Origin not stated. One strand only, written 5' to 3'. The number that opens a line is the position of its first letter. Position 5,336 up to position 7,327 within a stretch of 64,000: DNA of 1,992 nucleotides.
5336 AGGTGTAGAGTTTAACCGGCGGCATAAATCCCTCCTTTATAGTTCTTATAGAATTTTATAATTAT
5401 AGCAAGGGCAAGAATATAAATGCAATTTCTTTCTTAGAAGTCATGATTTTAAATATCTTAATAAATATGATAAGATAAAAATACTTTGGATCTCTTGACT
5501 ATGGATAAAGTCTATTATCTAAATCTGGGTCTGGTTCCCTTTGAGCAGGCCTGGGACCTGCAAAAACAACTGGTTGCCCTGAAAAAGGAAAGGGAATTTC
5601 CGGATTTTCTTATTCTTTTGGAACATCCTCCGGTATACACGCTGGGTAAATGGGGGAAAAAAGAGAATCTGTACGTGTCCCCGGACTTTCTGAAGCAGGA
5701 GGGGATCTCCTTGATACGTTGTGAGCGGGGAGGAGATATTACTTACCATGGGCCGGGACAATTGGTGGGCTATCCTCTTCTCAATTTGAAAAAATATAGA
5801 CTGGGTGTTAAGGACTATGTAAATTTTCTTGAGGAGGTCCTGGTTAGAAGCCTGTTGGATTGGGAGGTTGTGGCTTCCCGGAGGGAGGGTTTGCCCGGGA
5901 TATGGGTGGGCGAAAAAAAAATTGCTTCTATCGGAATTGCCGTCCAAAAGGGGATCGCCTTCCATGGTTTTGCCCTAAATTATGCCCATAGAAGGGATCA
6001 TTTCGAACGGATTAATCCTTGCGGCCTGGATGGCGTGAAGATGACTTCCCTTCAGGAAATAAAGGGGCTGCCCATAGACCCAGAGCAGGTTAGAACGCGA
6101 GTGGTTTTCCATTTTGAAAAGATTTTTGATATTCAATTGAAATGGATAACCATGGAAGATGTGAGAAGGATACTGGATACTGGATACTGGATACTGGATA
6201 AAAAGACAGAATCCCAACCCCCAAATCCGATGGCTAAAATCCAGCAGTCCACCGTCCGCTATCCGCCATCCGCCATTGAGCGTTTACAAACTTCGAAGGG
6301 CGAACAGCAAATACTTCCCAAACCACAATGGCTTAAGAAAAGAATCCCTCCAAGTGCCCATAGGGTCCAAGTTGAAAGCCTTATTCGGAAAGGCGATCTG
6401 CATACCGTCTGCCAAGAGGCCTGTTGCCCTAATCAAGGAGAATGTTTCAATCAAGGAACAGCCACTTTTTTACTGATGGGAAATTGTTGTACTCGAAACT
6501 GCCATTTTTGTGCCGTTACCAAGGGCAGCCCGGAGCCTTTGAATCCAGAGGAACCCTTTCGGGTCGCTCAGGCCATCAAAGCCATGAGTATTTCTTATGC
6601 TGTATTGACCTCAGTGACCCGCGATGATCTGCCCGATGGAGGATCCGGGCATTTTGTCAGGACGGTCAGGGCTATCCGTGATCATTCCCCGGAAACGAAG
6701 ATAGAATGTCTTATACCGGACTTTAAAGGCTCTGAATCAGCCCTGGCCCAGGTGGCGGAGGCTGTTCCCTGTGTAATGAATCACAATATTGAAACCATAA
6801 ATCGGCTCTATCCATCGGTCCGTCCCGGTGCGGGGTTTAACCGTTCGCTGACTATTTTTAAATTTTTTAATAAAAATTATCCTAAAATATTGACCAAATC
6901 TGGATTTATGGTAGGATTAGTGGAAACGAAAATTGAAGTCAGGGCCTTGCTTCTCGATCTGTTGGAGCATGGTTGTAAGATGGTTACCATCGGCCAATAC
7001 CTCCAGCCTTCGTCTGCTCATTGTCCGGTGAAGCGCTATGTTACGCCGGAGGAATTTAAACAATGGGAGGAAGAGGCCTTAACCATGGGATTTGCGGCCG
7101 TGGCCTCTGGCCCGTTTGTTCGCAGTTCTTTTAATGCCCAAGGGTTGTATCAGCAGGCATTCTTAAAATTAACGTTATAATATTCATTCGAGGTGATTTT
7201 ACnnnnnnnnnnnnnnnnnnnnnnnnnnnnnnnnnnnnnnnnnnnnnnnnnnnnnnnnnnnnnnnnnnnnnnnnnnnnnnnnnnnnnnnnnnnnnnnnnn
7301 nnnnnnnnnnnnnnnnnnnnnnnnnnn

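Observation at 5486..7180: In-frame LipB-LipA fusion whose junction is a heptanucleotide tandem repeat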

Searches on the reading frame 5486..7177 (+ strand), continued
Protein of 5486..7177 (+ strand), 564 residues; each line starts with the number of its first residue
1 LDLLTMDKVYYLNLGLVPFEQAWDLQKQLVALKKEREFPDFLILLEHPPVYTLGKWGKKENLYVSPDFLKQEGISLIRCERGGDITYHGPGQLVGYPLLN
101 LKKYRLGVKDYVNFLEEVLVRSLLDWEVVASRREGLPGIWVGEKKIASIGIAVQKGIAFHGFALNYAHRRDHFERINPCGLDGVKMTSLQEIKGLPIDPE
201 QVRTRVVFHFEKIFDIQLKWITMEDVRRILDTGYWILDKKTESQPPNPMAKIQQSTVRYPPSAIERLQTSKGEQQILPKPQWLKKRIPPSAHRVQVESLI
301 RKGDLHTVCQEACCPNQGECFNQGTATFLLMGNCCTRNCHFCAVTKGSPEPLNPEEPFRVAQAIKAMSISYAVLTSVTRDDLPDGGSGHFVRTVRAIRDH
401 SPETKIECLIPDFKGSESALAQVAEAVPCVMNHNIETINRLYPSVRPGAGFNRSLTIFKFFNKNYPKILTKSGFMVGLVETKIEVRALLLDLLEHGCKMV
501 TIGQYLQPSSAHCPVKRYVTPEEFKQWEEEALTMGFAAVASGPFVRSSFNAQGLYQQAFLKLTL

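Call 16: find_related_loci(query=A1, collection=genome_contigs, flank=1500)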
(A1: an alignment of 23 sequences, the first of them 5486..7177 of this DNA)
Query A1 (564 aa) in genome_contigs; peptide patterns used: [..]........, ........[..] (x = any residue, [..] = any of these).
600 stretches matched a pattern (row limit reached: there are more); 600 encode a relative of the query (tblastn E <= 1e-3); the best 80 are kept; 80 distinct loci.
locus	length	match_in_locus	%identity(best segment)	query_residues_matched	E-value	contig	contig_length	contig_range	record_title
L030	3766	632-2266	48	10-558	8e-169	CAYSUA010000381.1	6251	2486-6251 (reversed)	MAG TPA_asm: uncultured Desulfobacteraceae bacterium isolate SRP200020_co7_102 genome assembly, contig: NODE_8707_length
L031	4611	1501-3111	43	10-555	2e-146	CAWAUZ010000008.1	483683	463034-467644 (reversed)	MAG: uncultured delta proteobacterium isolate MFD03804.bin.3.42 genome assembly, contig: contig_4206, whole genome shotg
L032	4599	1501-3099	41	2-552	1e-133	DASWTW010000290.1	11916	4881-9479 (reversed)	MAG TPA_asm: Herpetosiphonaceae bacterium isolate SMAG_U3586 k141_107351, whole genome shotgun sequence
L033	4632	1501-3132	41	13-552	2e-132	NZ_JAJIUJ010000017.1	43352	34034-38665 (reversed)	Xanthomonas euvesicatoria pv. euvesicatoria strain ATCC 11633 Contig_19_72.4859, whole genome shotgun sequence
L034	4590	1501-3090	42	14-552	8e-131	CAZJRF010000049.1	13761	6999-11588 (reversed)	MAG TPA_asm: uncultured Acidimicrobiia bacterium isolate SRP214966_co2_443 genome assembly, contig: NODE_7236_length_137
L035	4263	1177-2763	41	14-552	3e-129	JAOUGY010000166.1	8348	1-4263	MAG: Acidimicrobiia bacterium isolate 4_1_May_SF_Bin47 4_1_May_SF_Bin47_scaffold_3903_c1, whole genome shotgun sequence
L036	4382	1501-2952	40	13-555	2e-128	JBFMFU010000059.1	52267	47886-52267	MAG: Thermodesulfobacteriota bacterium isolate MAG279 MAG279_59, whole genome shotgun sequence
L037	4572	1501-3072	39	9-557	6e-126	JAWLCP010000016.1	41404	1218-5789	MAG: Anaerolineae bacterium isolate 15dZY3.bin.6 NODE_1317_length_41404_cov_16.288343, whole genome shotgun sequence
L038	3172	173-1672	40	14-557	3e-127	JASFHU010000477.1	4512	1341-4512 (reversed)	MAG: Anaerolineae bacterium isolate D0608S02metaG_Bin_207 D0608S02metaG_FD_scaffold_10571_c1, whole genome shotgun seque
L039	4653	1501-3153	38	1-552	6e-125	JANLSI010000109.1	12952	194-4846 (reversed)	MAG: Pseudomonadota bacterium isolate OTE_25_metabat_390 OTE_25_k141_4127929, whole genome shotgun sequence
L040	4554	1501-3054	39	13-551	2e-124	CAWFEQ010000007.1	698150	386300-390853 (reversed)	MAG: uncultured Gammaproteobacteria bacterium isolate MFD05684.bin.1.219 genome assembly, contig: contig_1600, whole gen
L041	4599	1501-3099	40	14-558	1e-122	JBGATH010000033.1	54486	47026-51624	MAG: Usitatibacteraceae bacterium isolate MAG_AAO_H10.14 AAOH10-14_opera_contig_2473, whole genome shotgun sequence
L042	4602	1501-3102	41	14-558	9e-123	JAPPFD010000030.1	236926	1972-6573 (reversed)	MAG: bacterium isolate RHO1_bin_22 NODE_69_length_236926_cov_51.069472, whole genome shotgun sequence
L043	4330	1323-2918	39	14-562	5e-124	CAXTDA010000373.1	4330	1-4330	MAG TPA_asm: uncultured Burkholderiaceae bacterium isolate public_SRR14722320_metawrap_bin.3 genome assembly, contig: pu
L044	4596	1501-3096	39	14-552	2e-121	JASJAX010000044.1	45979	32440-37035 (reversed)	MAG: Acidimicrobiia bacterium isolate MO_035.B30 MO_035.c_477, whole genome shotgun sequence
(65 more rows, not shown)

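Call 20: find_encoding_contigs(protein=P0003, flank=1500, max_places=2)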
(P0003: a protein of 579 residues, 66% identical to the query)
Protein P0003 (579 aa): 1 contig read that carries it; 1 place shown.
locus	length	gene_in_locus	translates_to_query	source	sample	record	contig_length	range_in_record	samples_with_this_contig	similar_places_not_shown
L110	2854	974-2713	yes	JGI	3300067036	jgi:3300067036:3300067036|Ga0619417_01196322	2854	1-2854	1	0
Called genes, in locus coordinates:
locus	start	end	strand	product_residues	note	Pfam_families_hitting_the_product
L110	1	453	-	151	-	?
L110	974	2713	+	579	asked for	PF21948:LplA-B_cat, PF16881:LIAS_N (weak), PF04055:Radical_SAM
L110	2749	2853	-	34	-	?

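Call 21: find_encoding_contigs(protein=P0004, flank=1500, max_places=2)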
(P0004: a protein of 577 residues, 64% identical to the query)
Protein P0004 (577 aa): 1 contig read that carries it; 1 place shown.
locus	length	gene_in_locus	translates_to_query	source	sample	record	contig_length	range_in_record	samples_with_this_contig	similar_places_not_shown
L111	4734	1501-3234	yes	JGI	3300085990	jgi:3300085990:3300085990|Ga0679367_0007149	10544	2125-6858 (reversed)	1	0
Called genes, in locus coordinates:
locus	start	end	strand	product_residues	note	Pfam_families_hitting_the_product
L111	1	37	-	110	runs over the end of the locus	PF02627:CMD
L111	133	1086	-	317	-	PF03446:NAD_binding_2, PF03807:F420_oxidored (faint), PF00393:6PGD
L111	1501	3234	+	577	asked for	PF21948:LplA-B_cat, PF04055:Radical_SAM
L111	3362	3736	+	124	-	PF01597:GCV_H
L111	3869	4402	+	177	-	-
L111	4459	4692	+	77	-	-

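Call 22: find_encoding_contigs(protein=P0005, flank=1500, max_places=2)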
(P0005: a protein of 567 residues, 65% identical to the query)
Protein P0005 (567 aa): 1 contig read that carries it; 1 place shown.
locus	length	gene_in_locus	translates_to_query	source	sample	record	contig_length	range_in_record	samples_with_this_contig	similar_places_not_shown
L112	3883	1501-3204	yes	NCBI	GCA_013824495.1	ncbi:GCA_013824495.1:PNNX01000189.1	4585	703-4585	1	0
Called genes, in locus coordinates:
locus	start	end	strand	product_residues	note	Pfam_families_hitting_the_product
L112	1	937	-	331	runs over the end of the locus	PF02826:2-Hacid_dh_C (weak), PF03446:NAD_binding_2, PF03807:F420_oxidored (weak), PF00393:6PGD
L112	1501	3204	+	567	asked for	PF21948:LplA-B_cat, PF04055:Radical_SAM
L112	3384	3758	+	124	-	PF01597:GCV_H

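Call 23: find_encoding_contigs(protein=P0006, flank=1500, max_places=2)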
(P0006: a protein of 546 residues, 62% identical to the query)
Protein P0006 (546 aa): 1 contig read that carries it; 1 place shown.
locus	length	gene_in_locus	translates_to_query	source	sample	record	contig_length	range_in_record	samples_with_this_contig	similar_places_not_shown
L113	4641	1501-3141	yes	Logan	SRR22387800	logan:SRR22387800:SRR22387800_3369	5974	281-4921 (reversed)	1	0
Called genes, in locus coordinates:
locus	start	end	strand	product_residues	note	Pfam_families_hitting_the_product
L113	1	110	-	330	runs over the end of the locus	PF04055:Radical_SAM, PF12345:DUF3641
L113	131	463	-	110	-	PF02627:CMD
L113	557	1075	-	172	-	PF00393:6PGD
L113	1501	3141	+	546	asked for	PF21948:LplA-B_cat, PF16881:LIAS_N (weak), PF04055:Radical_SAM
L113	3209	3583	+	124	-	PF01597:GCV_H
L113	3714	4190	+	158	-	-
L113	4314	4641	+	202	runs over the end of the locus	?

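Call 24: find_encoding_contigs(protein=P0007, flank=1500, max_places=2)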
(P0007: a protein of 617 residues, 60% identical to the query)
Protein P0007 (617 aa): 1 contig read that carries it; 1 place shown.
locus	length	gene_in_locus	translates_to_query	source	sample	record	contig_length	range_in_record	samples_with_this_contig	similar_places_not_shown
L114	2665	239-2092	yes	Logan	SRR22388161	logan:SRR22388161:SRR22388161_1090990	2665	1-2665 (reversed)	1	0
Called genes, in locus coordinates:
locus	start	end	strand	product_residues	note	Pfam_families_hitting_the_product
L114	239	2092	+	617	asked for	PF21948:LplA-B_cat, PF16881:LIAS_N (weak), PF04055:Radical_SAM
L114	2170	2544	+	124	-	PF01597:GCV_H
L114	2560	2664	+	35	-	?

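Call 34: list_cluster_members(proteins=[P0001, P0002, P0003, P0004])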
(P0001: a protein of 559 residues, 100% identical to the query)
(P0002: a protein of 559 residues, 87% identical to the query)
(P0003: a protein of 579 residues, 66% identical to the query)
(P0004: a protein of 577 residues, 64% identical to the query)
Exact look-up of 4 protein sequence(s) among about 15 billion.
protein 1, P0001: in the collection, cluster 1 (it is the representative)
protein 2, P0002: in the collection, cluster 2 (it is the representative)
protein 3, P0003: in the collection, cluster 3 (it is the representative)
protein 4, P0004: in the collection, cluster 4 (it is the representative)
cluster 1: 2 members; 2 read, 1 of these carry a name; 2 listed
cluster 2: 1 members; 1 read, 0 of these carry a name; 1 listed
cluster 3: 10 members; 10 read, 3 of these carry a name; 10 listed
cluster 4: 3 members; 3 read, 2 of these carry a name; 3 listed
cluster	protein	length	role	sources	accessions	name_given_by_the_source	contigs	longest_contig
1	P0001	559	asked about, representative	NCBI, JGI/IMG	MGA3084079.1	MAG: lipoyl synthase [Thermodesulfobacteriota bacterium] | lipoic acid synthetase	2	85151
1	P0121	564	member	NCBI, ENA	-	-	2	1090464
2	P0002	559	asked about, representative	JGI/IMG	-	-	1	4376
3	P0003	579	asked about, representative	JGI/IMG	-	lipoic acid synthetase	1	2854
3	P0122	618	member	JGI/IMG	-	lipoyl synthase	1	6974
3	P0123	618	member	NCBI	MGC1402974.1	MAG: lipoyl synthase [Thermodesulfobacteriota bacterium]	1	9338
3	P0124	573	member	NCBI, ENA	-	-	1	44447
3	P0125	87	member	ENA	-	-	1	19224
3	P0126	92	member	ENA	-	-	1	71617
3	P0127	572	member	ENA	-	-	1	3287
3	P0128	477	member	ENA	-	-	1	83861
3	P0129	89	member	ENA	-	-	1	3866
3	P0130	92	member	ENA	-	-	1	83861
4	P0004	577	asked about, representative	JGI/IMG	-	lipoyl synthase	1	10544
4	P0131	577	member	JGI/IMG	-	lipoyl synthase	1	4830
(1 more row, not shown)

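Call 38: find_encoding_contigs(protein=P0121, flank=2000, max_places=2)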
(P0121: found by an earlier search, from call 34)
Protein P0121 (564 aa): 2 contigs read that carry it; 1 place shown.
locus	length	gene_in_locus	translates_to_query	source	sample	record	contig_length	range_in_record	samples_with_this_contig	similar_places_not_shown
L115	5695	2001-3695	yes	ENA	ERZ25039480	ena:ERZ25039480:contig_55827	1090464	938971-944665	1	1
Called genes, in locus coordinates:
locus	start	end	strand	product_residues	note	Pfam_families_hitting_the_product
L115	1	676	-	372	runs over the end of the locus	PF00989:PAS, PF08448:PAS_4, PF13426:PAS_9, PF00512:HisKA, PF02518:HATPase_c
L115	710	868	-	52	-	PF00301:Rubredoxin, PF21349:RUBY_RBDX (faint)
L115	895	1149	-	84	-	PF00403:HMA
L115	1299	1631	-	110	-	PF02943:FeThRed_B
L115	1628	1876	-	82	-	PF00462:Glutaredoxin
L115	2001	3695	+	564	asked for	PF21948:LplA-B_cat, PF04055:Radical_SAM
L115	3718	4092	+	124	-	PF01597:GCV_H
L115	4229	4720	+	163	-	-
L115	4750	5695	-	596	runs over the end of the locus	PF11412:DsbD_N, PF02683:DsbD_TM, PF13386:DsbD_2, PF13098:Thioredoxin_2, PF13899:Thioredoxin_7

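Call 57: predict_structure(alignment_id=A1)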
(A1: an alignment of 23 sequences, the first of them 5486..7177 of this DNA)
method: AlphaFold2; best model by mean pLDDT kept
length: 564 residues; sequences in the alignment: 23
mean_pLDDT: 84.4   pTM: 0.52
mean pLDDT of the five models: 84.4, 84.1, 84.0, 83.4, 82.5
residues with pLDDT >= 90: 318; 70-90: 169; 50-70: 32; < 50: 45
segments of 3 or more residues with pLDDT < 50: 1-6, 238-276
pLDDT, mean of each block of 10 residues (from residue 1): 52 94 95 89 97 92 91 93 92 97 90 95 87 90 94 94 95 89 90 92 93 87 87 59 35 26 29 49 68 69 72 68 85 82 75 92 91 91 94 97 96 93 97 93 84 94 95 93 92 96 87 86 95 96 86 92 76
secondary structure, 60 per line:
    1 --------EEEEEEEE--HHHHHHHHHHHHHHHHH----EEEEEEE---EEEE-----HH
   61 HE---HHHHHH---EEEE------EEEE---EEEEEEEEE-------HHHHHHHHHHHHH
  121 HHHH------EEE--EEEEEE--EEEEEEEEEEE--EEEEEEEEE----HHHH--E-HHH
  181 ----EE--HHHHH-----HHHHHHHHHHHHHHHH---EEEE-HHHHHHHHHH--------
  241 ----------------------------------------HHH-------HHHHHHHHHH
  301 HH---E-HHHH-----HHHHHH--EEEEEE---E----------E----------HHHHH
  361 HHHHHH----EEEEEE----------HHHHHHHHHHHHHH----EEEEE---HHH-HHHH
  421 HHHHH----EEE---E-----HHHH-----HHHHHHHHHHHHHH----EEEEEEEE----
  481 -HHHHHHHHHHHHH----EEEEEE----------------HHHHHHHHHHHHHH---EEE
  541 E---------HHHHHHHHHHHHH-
elements in order: E9-16 H19-35 E40-46 E50-53 H66-71 E75-78 E85-88 E92-100 H108-124 E131-133 E136-141 E144-154 E157-165 H170-173 H189-193 H199-214 E218-221 H223-232 H291-302 H308-311 H317-322 E325-330 H356-366 E371-376 H387-400 E405-409 H417-425 E430-432 H442-445 H451-464 E469-476 H482-494 E499-504 H521-534 E538-541 H551-563
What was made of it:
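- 6197..6313 (+): Disordered inter-domain linker (residues 238-276). AF2 pLDDT below 50 for residues 238-276 (call 57).
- AF2 folds both domains at pLDDT around 90 and leaves residues 238-276 below 50 (call 57).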

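Call 58: search_solved_structures(query=window:5501-7177:+, max_evalue=1e-10)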
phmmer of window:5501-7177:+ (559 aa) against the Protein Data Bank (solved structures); distinct sequences matched with E-value up to 1e-10: 8.
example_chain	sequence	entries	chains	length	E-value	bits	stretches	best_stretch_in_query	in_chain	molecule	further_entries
5exi_A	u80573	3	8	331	1.7e-80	274.3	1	259-553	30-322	Lipoyl synthase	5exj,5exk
4u0o_B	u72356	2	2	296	1e-78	268.4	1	273-546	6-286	Lipoyl synthase 2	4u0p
8ugo_A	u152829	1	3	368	3.4e-73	250.2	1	262-549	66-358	Lipoyl synthase, mitochondrial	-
8tsk_A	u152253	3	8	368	3.4e-73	250.2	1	262-549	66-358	Lipoyl synthase, mitochondrial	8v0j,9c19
8trw_A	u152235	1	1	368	1.2e-72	248.4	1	262-549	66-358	Lipoyl synthase, mitochondrial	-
2qht_A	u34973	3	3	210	5.2e-46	160.5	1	8-211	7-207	Lipoyltransferase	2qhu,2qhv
2qhs_A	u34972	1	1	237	6.6e-46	160.1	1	8-211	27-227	Lipoyltransferase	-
1w66_A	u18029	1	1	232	1.9e-31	112.4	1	8-201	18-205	LIPOYLTRANSFERASE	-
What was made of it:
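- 6314..7177 (+): LipA lipoyl synthase domain (residues 277-564). PDB 5exi matches at 1.7e-80 (call 58).
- Solved LipB and LipA structures match each half (call 58).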

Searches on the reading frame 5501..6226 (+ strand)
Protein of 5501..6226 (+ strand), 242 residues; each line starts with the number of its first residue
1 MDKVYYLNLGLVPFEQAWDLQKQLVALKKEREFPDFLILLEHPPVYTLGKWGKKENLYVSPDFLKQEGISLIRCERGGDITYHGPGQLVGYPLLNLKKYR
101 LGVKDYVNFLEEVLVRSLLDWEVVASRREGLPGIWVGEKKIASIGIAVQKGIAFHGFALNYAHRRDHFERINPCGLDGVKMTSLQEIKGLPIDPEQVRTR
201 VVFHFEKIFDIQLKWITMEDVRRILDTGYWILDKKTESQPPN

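Call 35: find_homologous_proteins(query=window:5501-6226:+)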
Query window:5501-6226:+ (242 aa): 8000 proteins with E <= 0.001 among 8000 candidates; the best 120 are listed.
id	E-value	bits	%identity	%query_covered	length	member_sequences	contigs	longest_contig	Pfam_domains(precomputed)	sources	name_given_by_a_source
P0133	7.0e-107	375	68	95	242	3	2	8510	PF21948.2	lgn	-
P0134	4.1e-100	353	67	94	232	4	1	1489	PF21948.2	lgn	-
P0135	3.5e-95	336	64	94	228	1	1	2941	PF21948.2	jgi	jgi:lipoate-protein ligase B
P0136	1.5e-94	334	68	88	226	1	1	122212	PF21948.2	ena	-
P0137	1.6e-91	324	63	92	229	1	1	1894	PF21948.2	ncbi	-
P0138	1.3e-79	285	58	88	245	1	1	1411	PF21948.2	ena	-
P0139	5.9e-79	283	58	88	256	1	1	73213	PF21948.2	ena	-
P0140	1.2e-78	282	57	88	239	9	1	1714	PF21948.2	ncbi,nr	ncbi:MAG: lipoyl(octanoyl) transferase LipB [Desulfobacteraceae bacterium]|nr:MAG: lipoyl(octanoyl) 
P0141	5.0e-78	280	57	88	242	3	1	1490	PF21948.2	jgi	jgi:lipoate-protein ligase B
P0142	7.5e-77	276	58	90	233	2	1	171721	PF21948.2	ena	-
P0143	8.2e-77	276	54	95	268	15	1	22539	PF21948.2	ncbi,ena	-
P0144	9.3e-77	276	56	96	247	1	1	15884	PF21948.2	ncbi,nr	ncbi:MAG: lipoyl(octanoyl) transferase LipB [Deltaproteobacteria bacterium]|nr:lipoyl(octanoyl) tran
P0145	1.3e-75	272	59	88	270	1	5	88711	PF21948.2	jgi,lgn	jgi:lipoate-protein ligase B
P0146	4.0e-75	271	56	91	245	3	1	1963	PF21948.2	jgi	jgi:lipoyl(octanoyl) transferase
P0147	8.4e-75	270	58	88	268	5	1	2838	PF21948.2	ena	-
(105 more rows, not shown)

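Call 39: find_encoding_contigs(protein=P0133, flank=2500, max_places=2)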
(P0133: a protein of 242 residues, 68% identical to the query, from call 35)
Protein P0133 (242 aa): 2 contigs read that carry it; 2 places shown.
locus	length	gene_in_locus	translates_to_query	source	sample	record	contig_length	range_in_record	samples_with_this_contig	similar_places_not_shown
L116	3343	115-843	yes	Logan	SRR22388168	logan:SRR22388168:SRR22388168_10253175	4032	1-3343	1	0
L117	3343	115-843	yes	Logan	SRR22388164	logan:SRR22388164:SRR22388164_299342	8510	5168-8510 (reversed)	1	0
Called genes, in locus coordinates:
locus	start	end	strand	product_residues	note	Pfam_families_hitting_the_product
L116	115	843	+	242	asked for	PF21948:LplA-B_cat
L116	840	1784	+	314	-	PF16881:LIAS_N (faint), PF04055:Radical_SAM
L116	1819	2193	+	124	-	PF01597:GCV_H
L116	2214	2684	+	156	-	-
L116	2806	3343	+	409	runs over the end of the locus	?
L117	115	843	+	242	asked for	PF21948:LplA-B_cat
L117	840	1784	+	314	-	PF16881:LIAS_N (faint), PF04055:Radical_SAM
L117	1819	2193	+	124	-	PF01597:GCV_H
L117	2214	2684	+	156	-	-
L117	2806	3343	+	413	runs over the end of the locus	PF01925:TauE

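Call 40: find_encoding_contigs(protein=P0136, flank=2500, max_places=1)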
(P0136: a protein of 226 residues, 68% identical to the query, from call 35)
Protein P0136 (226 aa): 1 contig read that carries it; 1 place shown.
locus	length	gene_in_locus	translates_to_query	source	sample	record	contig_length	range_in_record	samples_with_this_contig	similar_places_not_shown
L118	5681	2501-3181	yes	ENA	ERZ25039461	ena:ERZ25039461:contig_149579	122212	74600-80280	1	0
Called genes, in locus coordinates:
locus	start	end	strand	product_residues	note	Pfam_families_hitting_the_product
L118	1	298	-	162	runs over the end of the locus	PF13458:Peripla_BP_6, PF13433:Peripla_BP_5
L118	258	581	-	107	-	PF13458:Peripla_BP_6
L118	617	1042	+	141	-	-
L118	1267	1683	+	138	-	PF01925:TauE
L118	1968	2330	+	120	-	PF01925:TauE (faint)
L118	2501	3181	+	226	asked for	PF21948:LplA-B_cat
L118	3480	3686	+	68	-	-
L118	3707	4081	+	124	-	PF01597:GCV_H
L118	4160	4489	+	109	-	-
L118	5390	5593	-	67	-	-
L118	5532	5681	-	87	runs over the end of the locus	-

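Call 41: find_encoding_contigs(protein=P0135, flank=2500, max_places=1)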
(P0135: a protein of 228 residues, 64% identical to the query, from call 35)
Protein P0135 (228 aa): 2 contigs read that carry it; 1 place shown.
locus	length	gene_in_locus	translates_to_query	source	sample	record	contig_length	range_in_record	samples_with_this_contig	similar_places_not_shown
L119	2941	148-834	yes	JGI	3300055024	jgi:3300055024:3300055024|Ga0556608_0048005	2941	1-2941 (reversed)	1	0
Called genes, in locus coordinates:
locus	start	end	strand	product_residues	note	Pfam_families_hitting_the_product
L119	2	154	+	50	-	?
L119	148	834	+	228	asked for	PF21948:LplA-B_cat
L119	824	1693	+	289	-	PF16881:LIAS_N, PF04055:Radical_SAM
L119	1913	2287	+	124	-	PF01597:GCV_H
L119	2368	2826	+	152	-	-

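Call 46: find_encoding_contigs(protein=P0134, flank=2500, max_places=3)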
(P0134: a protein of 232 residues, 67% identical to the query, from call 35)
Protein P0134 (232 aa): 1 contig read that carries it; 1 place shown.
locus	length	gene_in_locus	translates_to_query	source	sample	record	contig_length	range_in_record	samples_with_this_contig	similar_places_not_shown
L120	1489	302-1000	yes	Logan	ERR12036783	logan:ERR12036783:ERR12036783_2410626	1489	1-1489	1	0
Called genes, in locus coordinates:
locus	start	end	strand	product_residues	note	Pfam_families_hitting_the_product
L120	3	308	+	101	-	?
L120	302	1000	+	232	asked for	PF21948:LplA-B_cat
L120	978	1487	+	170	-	?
